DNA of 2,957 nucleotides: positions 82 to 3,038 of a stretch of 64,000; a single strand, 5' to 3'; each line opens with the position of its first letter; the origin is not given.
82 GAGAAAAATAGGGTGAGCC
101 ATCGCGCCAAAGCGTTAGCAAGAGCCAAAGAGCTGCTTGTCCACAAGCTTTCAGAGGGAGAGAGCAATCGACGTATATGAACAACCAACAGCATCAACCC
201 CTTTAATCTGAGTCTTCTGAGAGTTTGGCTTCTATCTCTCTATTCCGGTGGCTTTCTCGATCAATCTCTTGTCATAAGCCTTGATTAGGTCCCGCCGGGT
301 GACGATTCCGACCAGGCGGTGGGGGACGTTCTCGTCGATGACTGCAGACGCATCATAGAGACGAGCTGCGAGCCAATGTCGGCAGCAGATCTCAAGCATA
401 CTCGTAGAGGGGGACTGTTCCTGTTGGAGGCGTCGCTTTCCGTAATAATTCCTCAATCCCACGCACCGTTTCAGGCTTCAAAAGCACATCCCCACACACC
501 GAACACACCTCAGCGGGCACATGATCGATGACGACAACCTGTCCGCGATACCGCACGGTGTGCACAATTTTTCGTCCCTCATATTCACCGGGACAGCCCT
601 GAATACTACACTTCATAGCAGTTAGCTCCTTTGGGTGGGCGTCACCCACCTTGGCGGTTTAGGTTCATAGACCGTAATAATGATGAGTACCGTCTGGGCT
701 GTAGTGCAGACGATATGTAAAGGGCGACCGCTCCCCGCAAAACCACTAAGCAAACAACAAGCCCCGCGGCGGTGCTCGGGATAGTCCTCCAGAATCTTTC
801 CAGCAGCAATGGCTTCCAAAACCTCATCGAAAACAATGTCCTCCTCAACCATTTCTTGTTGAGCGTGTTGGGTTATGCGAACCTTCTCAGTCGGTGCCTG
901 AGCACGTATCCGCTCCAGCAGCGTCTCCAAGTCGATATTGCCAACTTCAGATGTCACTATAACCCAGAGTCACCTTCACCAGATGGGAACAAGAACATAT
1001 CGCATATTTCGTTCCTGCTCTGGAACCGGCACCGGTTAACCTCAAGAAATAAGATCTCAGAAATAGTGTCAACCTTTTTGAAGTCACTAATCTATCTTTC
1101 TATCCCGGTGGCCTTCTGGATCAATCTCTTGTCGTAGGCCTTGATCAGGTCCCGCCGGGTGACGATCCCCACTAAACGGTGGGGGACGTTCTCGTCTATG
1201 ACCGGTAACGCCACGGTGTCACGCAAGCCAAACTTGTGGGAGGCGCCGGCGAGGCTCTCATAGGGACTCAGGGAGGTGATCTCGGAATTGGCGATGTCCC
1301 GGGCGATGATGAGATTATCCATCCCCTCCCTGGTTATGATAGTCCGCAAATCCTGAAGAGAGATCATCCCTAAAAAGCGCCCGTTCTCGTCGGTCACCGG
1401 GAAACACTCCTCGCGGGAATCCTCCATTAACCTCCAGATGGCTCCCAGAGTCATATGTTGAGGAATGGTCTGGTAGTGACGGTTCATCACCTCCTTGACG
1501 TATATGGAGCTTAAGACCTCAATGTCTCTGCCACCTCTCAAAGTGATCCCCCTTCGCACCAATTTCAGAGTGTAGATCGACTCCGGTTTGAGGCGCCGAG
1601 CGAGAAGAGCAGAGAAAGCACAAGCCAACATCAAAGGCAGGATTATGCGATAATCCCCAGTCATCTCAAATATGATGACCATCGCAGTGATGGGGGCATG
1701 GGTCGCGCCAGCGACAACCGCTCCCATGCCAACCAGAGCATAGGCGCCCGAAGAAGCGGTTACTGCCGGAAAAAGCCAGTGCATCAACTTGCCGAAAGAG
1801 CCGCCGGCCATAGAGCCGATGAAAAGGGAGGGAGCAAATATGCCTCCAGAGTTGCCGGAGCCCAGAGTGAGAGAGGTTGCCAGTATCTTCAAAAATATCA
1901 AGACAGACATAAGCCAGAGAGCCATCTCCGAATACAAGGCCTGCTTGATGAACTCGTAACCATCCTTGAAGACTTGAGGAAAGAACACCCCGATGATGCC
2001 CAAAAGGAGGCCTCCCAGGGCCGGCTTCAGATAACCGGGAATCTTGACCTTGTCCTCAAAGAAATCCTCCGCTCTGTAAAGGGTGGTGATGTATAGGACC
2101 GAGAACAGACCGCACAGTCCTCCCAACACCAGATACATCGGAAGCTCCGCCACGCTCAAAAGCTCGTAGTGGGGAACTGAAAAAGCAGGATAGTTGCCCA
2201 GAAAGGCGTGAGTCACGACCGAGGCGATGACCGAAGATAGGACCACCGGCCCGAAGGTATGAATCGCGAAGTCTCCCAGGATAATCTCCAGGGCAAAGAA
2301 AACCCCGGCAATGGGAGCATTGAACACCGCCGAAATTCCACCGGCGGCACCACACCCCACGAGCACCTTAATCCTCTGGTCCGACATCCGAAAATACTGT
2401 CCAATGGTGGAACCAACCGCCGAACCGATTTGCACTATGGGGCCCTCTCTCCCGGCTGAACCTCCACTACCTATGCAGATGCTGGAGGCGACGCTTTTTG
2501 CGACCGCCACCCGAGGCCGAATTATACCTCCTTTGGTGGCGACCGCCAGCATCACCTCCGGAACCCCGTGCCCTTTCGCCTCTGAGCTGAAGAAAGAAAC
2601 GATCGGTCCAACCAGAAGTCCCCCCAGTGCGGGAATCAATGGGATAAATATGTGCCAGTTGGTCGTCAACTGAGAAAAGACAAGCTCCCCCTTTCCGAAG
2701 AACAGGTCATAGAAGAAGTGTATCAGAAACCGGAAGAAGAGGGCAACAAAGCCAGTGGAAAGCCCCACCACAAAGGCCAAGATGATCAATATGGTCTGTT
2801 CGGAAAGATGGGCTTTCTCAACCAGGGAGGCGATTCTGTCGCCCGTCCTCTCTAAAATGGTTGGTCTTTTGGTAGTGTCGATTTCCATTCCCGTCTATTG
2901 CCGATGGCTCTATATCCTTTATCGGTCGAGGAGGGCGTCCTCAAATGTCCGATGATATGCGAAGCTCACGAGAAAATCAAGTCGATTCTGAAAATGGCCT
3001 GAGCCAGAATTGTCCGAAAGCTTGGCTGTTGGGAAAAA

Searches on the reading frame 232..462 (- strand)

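Call 72: search_protein_families(library=pfam, proteins=[window:232-462:-], max_evalue=0.01)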
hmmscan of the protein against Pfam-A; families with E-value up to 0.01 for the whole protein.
window:232-462:- (76 aa): 1 family
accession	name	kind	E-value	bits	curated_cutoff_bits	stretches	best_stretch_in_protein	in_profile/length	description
PF00571.33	CBS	-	0.00017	22.3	24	1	32-63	27-55/57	CBS domain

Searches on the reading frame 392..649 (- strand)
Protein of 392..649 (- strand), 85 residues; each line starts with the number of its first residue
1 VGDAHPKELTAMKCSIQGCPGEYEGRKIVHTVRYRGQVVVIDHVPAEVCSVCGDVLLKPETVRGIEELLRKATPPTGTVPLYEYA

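Call 72: search_protein_families(library=pfam, proteins=[window:392-649:-], max_evalue=0.01)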
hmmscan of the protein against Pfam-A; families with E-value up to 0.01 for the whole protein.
window:392-649:- (85 aa): 2 families
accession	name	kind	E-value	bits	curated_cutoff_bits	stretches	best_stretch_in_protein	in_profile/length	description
PF15731.11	MqsA_antitoxin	-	0.00013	22.5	30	1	12-67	1-55/131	Antitoxin component of bacterial toxin-antitoxin system, MqsA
PF06200.19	tify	-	0.0088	15.8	27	0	34-47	11-24/34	tify domain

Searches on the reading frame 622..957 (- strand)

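Call 72: search_protein_families(library=pfam, proteins=[window:622-957:-], max_evalue=0.01)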
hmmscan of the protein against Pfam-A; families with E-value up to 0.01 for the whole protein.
window:622-957:- (111 aa): 1 family
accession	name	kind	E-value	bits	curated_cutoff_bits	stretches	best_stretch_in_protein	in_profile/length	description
PF14076.12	DUF4258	-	1.3e-20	73.9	25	1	28-98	1-71/71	Domain of unknown function (DUF4258)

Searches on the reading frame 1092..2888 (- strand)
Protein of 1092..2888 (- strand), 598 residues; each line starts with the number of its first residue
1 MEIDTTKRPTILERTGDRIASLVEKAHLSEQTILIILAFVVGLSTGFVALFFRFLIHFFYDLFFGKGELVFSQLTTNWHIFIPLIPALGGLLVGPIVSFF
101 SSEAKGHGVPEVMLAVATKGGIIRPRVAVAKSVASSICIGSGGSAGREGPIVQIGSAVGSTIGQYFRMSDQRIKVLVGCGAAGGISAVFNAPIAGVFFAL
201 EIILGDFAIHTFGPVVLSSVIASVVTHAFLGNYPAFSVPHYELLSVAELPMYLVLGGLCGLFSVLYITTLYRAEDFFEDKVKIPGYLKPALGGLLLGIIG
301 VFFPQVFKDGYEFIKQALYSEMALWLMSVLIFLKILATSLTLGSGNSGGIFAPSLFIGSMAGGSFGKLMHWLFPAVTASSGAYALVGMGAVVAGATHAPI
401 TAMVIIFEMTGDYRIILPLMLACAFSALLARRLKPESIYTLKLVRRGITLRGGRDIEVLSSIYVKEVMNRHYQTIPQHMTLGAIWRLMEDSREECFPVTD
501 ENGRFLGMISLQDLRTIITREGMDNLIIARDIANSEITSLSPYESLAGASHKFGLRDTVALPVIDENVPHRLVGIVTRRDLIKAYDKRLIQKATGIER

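Call 7: search_protein_families(library=pfam, proteins=[window:1092-2888:-], max_evalue=0.01)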
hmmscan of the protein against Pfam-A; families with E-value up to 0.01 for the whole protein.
window:1092-2888:- (598 aa): 2 families
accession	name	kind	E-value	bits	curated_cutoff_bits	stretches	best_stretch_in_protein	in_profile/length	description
PF00654.25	Voltage_CLC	-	1.2e-110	370.4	24.8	1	89-431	1-346/346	Voltage gated chloride channel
PF00571.33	CBS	-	4.9e-21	75.2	24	2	464-518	1-55/57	CBS domain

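Call 20: find_related_loci(query=window:1092-2888:-, collection=metagenome_contigs, flank=10000)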
Query window:1092-2888:- (598 aa) in metagenome_contigs; peptide patterns used: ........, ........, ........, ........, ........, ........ (x = any residue, [..] = any of these).
186 stretches matched a pattern; 9 encode a relative of the query (tblastn E <= 1e-3); 9 distinct loci.
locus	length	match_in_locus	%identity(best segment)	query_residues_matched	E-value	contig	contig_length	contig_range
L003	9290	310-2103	97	1-598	0e+0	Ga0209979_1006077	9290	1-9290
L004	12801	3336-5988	96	1-598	0e+0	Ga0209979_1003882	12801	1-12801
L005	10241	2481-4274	96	1-598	0e+0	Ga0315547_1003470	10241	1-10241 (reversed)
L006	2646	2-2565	98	31-598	0e+0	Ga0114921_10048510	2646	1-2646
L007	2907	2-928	96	290-598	0e+0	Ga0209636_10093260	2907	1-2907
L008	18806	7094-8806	36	7-584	2e-96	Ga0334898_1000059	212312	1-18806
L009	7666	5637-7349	36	7-584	2e-96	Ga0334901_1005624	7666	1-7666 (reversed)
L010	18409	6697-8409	36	7-584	2e-96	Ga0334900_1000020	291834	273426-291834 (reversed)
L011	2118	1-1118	98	513-598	1e-48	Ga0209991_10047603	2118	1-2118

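Call 40: find_related_loci(query=window:1092-2888:-, collection=genome_contigs, flank=10000)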
Query window:1092-2888:- (598 aa) in genome_contigs; peptide patterns used: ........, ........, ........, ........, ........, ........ (x = any residue, [..] = any of these).
146 stretches matched a pattern; 2 encode a relative of the query (tblastn E <= 1e-3); 2 distinct loci.
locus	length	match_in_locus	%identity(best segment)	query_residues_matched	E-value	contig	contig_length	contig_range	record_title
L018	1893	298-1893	97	1-532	0e+0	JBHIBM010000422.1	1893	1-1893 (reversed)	MAG: Candidatus Zixiibacteriota bacterium isolate K_1_bin.48 NODE_43940_length_1893_cov_8.562024, whole genome shotgun s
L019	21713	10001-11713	36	7-584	6e-97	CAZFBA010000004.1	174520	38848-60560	MAG TPA_asm: uncultured Gammaproteobacteria bacterium isolate SRP241341_co1_276 genome assembly, contig: NODE_79_length_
